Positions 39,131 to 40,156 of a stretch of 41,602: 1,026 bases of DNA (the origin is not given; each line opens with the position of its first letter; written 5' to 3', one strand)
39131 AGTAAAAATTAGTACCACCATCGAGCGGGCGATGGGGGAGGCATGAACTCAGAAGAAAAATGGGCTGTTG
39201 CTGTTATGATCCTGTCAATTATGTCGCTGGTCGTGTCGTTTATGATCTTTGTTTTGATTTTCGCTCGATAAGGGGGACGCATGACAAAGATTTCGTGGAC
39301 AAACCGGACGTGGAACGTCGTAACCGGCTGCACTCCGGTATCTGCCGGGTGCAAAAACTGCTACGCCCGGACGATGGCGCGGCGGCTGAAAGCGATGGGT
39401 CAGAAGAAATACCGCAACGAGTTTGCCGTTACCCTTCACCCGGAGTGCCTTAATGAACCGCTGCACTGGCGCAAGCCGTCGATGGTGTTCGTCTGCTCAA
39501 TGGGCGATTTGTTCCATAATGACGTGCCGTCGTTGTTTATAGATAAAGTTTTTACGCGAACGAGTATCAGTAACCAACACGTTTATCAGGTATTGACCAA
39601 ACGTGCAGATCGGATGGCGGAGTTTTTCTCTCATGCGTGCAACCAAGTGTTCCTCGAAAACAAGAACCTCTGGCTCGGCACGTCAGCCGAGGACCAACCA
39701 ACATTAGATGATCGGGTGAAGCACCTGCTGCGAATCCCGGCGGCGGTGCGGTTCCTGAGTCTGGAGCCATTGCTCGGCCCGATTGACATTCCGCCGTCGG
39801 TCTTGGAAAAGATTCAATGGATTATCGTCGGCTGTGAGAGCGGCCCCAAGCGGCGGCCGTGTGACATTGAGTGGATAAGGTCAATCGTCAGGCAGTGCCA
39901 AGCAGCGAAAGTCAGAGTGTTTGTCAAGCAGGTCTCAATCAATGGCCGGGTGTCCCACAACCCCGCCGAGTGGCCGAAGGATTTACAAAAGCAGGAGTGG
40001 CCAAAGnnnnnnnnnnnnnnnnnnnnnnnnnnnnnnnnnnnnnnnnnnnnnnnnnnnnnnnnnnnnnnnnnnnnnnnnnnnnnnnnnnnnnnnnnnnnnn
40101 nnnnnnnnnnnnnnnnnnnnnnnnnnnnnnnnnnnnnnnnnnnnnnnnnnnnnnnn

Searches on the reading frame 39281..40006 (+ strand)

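Call 23: search_protein_families(library=phrogs, proteins=[window:39281-40006:+], max_evalue=0.001)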
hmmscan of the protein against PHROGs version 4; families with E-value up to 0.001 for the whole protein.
window:39281-40006:+ (242 aa): 1 family
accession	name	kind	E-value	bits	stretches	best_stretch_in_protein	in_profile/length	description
phrog_2045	-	unknown function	1.3e-87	295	1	2-232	5-245/299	-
